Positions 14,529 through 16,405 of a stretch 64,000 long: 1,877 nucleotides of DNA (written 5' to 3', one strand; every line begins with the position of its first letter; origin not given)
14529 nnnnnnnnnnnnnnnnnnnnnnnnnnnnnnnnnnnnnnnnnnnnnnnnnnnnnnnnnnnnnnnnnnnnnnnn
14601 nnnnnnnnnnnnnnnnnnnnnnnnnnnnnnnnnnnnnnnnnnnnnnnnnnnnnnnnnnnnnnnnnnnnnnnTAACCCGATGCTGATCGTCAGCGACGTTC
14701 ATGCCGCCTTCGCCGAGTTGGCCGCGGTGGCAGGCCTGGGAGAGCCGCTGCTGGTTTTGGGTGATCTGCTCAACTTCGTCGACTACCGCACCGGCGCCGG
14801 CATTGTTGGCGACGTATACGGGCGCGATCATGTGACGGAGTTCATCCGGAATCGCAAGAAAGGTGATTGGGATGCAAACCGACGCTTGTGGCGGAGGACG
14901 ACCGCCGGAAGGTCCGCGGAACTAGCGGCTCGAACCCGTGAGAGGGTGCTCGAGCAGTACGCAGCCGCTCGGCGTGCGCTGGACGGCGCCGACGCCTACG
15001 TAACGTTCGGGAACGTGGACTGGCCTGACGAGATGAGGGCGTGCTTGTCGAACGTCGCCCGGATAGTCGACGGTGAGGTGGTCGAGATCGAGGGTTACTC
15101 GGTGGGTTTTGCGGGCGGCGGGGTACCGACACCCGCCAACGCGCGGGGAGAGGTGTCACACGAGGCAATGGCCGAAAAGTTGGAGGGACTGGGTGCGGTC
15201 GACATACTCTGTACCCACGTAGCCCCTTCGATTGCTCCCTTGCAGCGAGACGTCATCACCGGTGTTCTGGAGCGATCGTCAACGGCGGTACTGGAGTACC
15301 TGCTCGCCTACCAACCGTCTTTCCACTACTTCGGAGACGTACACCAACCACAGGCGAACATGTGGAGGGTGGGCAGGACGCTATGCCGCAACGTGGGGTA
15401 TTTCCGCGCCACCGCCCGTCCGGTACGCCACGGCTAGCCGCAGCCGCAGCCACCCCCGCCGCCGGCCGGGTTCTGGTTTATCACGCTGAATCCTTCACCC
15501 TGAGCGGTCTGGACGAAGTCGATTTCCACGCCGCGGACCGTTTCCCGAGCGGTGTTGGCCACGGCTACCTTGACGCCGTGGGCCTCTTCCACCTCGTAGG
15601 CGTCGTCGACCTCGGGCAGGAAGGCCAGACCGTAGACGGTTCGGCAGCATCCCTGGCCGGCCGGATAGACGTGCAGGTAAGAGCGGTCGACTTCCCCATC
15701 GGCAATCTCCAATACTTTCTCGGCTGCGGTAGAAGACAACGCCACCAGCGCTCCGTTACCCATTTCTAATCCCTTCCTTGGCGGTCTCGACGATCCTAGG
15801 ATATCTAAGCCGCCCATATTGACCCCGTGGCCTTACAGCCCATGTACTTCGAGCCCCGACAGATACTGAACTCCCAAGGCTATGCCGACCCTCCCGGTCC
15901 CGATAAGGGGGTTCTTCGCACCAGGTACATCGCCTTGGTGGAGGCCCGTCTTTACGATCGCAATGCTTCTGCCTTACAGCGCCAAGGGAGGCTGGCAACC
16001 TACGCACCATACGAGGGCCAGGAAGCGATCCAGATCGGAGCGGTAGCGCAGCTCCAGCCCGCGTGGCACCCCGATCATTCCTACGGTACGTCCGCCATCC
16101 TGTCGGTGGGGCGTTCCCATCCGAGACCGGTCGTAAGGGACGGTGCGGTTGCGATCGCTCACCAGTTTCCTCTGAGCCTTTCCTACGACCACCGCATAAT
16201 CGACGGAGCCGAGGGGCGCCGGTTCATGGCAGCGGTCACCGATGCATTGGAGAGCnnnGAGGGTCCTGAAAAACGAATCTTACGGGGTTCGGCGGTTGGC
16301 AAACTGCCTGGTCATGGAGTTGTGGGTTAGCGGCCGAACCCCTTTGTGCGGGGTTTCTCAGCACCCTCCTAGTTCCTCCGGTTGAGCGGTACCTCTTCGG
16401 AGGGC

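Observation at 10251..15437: Candidate undescribed three-gene helicase-nuclease module: ZnF-DUF559-RecQ fusion + coiled-coil protein + metallophosphoesterase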

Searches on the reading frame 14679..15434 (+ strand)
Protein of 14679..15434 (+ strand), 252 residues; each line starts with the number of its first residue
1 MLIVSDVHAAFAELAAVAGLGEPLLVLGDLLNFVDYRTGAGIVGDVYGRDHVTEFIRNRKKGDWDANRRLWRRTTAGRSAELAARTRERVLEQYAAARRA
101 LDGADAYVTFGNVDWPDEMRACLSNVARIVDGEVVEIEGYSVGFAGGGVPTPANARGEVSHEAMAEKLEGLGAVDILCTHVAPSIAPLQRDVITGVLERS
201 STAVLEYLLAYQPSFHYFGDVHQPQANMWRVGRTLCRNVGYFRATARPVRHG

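Call 3: search_protein_families(library=pfam, proteins=[window:14679-15434:+], max_evalue=0.01)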
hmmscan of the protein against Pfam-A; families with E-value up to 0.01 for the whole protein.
window:14679-15434:+ (252 aa): 0 families

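Call 4: search_protein_families(library=padloc, proteins=[window:14679-15434:+], max_evalue=0.01)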
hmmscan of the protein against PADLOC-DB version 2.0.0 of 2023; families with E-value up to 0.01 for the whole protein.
window:14679-15434:+ (252 aa): 1 family
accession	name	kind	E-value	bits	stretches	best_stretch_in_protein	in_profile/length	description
PDLC04908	PDC-S10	-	0.00013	19.3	1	119-249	81-208/223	-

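Call 5: search_protein_families(library=ncbifam, proteins=[window:14679-15434:+], max_evalue=0.01)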
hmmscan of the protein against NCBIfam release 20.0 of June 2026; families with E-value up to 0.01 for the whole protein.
window:14679-15434:+ (252 aa): 0 families

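Call 19: find_homologous_proteins(query=window:14679-15434:+)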
Query window:14679-15434:+ (252 aa): 1400 proteins with E <= 0.001 among 8000 candidates; the best 120 are listed.
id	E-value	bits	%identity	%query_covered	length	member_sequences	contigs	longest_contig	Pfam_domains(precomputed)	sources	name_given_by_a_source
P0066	9.9e-156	535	94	100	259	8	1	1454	-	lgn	-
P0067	1.3e-144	498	88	100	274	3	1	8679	-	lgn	-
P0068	3.9e-139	481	85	100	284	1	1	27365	-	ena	-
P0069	1.8e-138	478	84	100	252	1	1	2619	-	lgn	-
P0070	1.8e-136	472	84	100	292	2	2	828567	-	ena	-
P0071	3.3e-134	464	82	100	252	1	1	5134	-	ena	-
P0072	3.6e-134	464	82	100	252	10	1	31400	-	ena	-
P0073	8.6e-131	453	80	100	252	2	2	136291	-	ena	-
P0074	1.5e-129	449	79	100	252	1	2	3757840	-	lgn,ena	-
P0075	2.8e-129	448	80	100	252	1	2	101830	PF00149.34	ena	-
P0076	3.3e-129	448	79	100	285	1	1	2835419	PF00149.34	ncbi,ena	-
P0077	5.3e-129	447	78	100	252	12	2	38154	-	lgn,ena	-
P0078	5.8e-129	447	79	100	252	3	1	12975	PF00149.34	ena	-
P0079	1.4e-128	446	78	100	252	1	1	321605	-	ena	-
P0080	2.2e-128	445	80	100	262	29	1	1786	-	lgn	-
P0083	1.7e-127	442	78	100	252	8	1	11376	PF00149.34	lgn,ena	-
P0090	2.3e-121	422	75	100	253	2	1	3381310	-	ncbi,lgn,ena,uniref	ncbi:metallophosphoesterase family protein [Candidatus Spongiisocius sp.]|uniref:metallophosphoester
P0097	2.1e-114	399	72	100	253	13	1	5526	PF00149.34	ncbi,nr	ncbi:MAG: metallophosphoesterase [bacterium]|nr:metallophosphoesterase [bacterium]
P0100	7.8e-113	394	72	99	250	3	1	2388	PF00149.34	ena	-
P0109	1.0e-108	381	68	100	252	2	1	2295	PF00149.34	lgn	-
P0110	1.8e-108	380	69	100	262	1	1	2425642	PF00149.34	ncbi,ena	-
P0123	1.1e-102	361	64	100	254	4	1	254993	PF00149.34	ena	-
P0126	1.7e-100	354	62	100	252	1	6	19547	PF00149.34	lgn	-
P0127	3.6e-99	350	62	100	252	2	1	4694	PF00149.34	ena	-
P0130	6.7e-99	349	63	100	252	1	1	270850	PF00149.34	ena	-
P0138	1.2e-91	325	58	100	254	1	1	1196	PF00149.34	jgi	jgi:Icc-related predicted phosphoesterase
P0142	3.1e-90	320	57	100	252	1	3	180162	PF00149.34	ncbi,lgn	-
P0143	4.0e-90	320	59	100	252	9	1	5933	PF12850.13,PF00149.34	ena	-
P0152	5.9e-89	316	58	100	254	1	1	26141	PF00149.34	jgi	-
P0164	8.1e-88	312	58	100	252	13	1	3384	PF00149.34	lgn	-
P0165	1.0e-87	312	60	100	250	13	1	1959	PF00149.34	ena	-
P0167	1.4e-87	312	56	100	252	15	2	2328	PF00149.34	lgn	-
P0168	1.6e-87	311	56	100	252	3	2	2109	PF00149.34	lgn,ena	-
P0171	2.4e-87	311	57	100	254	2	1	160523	PF00149.34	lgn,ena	-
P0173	3.8e-87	310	57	100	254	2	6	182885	PF00149.34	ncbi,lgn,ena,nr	ncbi:hypothetical protein BMS3Abin02_01039 [bacterium BMS3Abin02]|nr:hypothetical protein BMS3Abin02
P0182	1.0e-86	309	59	100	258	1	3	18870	PF00149.34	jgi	jgi:Icc-related predicted phosphoesterase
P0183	1.0e-86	309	58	100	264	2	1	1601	PF00149.34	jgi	jgi:Icc-related predicted phosphoesterase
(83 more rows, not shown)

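Call 20: search_protein_families(library=pfam, proteins=[window:14679-15434:+], max_evalue=10)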
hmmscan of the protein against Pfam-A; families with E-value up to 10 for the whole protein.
window:14679-15434:+ (252 aa): 2 families
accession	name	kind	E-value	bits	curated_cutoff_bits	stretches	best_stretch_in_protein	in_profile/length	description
PF00149.33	Metallophos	-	0.043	14.7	21.5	1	2-223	4-190/191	Calcineurin-like phosphoesterase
PF12850.12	Metallophos_2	-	0.16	12.4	27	0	2-30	4-36/154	Calcineurin-like phosphoesterase superfamily domain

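Call 21: find_encoding_contigs(protein=P0070, flank=10000, max_places=2)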
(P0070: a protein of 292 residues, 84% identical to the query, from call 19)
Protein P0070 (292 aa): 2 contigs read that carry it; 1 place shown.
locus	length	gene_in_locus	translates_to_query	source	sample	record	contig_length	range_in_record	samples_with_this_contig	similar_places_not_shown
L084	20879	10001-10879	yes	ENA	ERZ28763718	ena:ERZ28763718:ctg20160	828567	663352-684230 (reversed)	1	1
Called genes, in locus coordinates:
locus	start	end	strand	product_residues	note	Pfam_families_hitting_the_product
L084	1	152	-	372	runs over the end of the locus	PF05222:AlaDh_PNT_N, PF01262:AlaDh_PNT_C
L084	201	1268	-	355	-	PF00180:Iso_dh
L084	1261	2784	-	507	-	PF00682:HMGL-like, PF22617:HCS_D2, PF08502:LeuA_dimer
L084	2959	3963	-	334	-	PF03446:NAD_binding_2 (weak), PF03807:F420_oxidored (weak), PF07991:KARI_N, PF01450:KARI_C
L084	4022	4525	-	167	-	PF01842:ACT, PF13291:ACT_4 (weak), PF22629:ACT_AHAS_ss, PF13710:ACT_5, PF10369:ALS_ss_C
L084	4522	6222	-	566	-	PF02776:TPP_enzyme_N, PF00205:TPP_enzyme_M, PF02775:TPP_enzyme_C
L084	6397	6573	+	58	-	-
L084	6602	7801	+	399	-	PF05991:NYN_YacP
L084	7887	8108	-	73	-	PF11146:DUF2905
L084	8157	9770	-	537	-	PF00920:ILVD_EDD_N, PF24877:ILV_EDD_C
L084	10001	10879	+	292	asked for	-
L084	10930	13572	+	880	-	PF13604:AAA_30 (faint), PF00580:UvrD-helicase, PF13245:AAA_19, PF13361:UvrD_C, PF13538:UvrD_C_2 (weak), PF00570:HRDC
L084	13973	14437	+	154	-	PF10604:Polyketide_cyc2, PF03364:Polyketide_cyc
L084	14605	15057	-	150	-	PF00011:HSP20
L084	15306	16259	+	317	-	PF00480:ROK, PF02685:Glucokinase (faint)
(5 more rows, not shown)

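Call 22: find_encoding_contigs(protein=P0074, flank=10000, max_places=2)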
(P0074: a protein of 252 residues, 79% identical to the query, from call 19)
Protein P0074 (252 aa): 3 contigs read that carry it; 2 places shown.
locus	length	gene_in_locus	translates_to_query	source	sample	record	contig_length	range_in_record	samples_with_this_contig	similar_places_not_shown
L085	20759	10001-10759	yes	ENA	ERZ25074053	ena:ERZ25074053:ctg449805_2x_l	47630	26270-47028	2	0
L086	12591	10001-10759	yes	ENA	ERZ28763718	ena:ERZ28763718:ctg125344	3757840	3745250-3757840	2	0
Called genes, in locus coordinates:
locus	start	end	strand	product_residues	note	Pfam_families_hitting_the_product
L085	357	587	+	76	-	-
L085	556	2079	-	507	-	PF00682:HMGL-like, PF22617:HCS_D2, PF08502:LeuA_dimer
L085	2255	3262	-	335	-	PF02826:2-Hacid_dh_C (faint), PF03446:NAD_binding_2 (weak), PF03807:F420_oxidored (weak), PF07991:KARI_N, PF01450:KARI_C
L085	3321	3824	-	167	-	PF01842:ACT, PF13291:ACT_4 (weak), PF22629:ACT_AHAS_ss, PF13710:ACT_5, PF10369:ALS_ss_C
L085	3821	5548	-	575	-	PF02776:TPP_enzyme_N, PF00205:TPP_enzyme_M, PF02775:TPP_enzyme_C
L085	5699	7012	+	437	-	PF05991:NYN_YacP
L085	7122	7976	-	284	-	PF00571:CBS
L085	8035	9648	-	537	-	PF00920:ILVD_EDD_N, PF24877:ILV_EDD_C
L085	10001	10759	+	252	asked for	-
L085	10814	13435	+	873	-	PF00580:UvrD-helicase, PF13245:AAA_19, PF13604:AAA_30 (weak), PF01443:Viral_helicase1 (faint), PF13361:UvrD_C, PF13538:UvrD_C_2, PF00570:HRDC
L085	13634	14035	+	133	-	PF03364:Polyketide_cyc, PF10604:Polyketide_cyc2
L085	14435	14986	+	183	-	PF06803:DUF1232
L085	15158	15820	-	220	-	-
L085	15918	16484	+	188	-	PF05977:MFS_3, PF07690:MFS_1 (weak)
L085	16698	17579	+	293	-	PF00698:Acyl_transf_1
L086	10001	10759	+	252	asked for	-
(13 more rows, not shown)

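Call 23: find_encoding_contigs(protein=P0090, flank=10000, max_places=2)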
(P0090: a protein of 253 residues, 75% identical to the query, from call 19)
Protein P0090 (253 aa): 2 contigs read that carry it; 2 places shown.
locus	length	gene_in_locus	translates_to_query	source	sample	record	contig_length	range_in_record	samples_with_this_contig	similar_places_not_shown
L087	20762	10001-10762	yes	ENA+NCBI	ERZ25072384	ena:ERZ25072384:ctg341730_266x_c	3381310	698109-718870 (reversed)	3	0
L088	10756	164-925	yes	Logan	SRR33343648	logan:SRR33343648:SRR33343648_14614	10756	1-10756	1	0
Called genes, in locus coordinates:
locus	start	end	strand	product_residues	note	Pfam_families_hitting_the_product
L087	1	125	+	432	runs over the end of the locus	PF14690:Zn_ribbon_ISL3, PF01610:DDE_Tnp_ISL3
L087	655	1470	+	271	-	-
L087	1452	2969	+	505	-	PF08843:AbiEii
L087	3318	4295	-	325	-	PF14088:DUF4268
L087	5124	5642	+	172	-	PF13392:HNH_3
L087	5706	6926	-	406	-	PF01548:DEDD_Tnp_IS110, PF02371:Transposase_20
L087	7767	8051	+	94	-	-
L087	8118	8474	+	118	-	PF13366:PDDEXK_3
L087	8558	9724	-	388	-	PF13356:Arm-DNA-bind_3, PF22022:Phage_int_M, PF00589:Phage_integrase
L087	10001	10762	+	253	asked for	-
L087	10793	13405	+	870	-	PF00580:UvrD-helicase, PF13245:AAA_19, PF13604:AAA_30 (faint), PF01443:Viral_helicase1 (faint), PF13361:UvrD_C, PF13538:UvrD_C_2, PF00570:HRDC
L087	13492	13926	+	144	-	PF10604:Polyketide_cyc2, PF03364:Polyketide_cyc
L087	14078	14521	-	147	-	PF00011:HSP20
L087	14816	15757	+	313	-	PF00480:ROK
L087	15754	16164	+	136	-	PF06803:DUF1232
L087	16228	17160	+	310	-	PF00698:Acyl_transf_1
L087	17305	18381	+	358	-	PF00108:Thiolase_N (weak), PF08545:ACP_syn_III, PF08541:ACP_syn_III_C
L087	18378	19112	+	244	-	PF00106:adh_short, PF08659:KR, PF13561:adh_short_C2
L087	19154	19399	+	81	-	PF00550:PP-binding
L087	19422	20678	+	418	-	PF00109:ketoacyl-synt, PF02801:Ketoacyl-synt_C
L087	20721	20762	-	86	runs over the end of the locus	-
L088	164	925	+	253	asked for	-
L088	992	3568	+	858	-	PF00580:UvrD-helicase, PF01443:Viral_helicase1 (faint), PF13245:AAA_19, PF13604:AAA_30 (faint), PF13361:UvrD_C, PF13538:UvrD_C_2, PF00570:HRDC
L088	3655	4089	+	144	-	PF10604:Polyketide_cyc2, PF03364:Polyketide_cyc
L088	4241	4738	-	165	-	PF00011:HSP20, PF17886:ArsA_HSP20 (faint)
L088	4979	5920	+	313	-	PF00480:ROK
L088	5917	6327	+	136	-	PF06803:DUF1232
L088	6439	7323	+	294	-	PF00698:Acyl_transf_1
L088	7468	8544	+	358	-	PF00108:Thiolase_N (weak), PF08545:ACP_syn_III, PF08541:ACP_syn_III_C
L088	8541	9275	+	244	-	PF00106:adh_short, PF08659:KR, PF13561:adh_short_C2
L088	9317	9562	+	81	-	PF00550:PP-binding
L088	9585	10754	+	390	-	?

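Call 28: find_encoding_contigs(protein=P0067, flank=10000, max_places=3)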
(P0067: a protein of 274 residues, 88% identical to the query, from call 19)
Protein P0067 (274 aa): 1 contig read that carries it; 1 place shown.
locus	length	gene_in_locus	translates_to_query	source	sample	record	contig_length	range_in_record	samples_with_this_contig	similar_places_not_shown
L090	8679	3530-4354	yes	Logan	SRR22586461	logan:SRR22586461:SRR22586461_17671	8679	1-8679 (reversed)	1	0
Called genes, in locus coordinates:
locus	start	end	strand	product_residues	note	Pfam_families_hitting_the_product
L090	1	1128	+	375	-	?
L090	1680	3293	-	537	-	PF00920:ILVD_EDD_N, PF24877:ILV_EDD_C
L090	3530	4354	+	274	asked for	-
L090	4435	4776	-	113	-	-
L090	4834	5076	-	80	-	PF06902:Fer4_19 (weak), PF13459:Fer4_15 (weak), PF13370:Fer4_13 (weak)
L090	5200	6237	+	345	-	PF00676:E1_dh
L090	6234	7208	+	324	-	PF02779:Transket_pyr, PF02780:Transketolase_C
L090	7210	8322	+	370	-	PF00364:Biotin_lipoyl, PF02817:E3_binding, PF00198:2-oxoacid_dh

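Call 35: search_solved_structures(query=window:14679-15434:+, max_evalue=1, show_alignments=1)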
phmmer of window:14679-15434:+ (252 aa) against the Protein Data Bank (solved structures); distinct sequences matched with E-value up to 1: 0.

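Call 41: search_solved_structures(query=A6, max_evalue=1, show_alignments=1)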
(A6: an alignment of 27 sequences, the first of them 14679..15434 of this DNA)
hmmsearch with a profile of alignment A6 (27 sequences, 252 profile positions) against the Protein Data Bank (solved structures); distinct sequences matched with E-value up to 1: 5.
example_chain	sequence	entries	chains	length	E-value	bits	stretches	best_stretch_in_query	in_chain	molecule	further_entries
2rrf_A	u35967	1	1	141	0.051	16.2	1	96-143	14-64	Zinc finger FYVE domain-containing protein 21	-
3ak4_A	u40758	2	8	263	0.071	15.7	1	103-181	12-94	NADH-dependent quinuclidinone reductase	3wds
5aj4_AU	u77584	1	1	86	0.59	12.7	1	38-82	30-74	MITORIBOSOMAL PROTEIN BS21M, MRPS21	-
5aj3_U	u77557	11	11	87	0.6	12.7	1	38-82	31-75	MITORIBOSOMAL PROTEIN BS21M, MRPS21 | bS21m | Mitochondrial ribosomal protein S21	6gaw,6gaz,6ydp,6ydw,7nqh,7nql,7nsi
3jd5_U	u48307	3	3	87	0.61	12.7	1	38-82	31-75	28S ribosomal protein S21, mitochondrial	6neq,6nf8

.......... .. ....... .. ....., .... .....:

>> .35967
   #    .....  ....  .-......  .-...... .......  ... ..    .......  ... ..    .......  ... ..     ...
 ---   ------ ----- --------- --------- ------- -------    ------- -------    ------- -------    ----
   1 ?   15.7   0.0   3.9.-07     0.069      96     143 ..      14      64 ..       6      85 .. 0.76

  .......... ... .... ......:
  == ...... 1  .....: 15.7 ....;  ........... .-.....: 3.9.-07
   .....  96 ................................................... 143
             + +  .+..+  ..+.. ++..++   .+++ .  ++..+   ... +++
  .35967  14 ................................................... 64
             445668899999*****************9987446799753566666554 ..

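Call 43: search_protein_families(library=pfam, alignment_id=A6, max_evalue=0.01)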
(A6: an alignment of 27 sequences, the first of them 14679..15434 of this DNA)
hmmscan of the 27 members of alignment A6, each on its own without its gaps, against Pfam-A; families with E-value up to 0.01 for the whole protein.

A. member 1, window:14679-15434:+ (252 aa): 0 families

B. families by the number of members that match (of 27 scanned): 2 families
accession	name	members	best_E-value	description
PF00149.33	Metallophos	21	2e-06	Calcineurin-like phosphoesterase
PF12850.12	Metallophos_2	13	6.6e-06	Calcineurin-like phosphoesterase superfamily domain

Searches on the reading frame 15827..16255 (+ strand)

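Call 3: search_protein_families(library=pfam, proteins=[window:15827-16255:+], max_evalue=0.01)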
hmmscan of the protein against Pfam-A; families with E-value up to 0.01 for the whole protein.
window:15827-16255:+ (143 aa): 2 families
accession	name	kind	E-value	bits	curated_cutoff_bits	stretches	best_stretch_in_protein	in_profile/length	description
PF00198.28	2-oxoacid_dh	-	1.7e-15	57.5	23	1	87-142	170-225/232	2-oxoacid dehydrogenases acyltransferase (catalytic domain)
PF00676.26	E1_dh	-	0.0033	16.9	22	1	40-78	7-45/300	Dehydrogenase E1 component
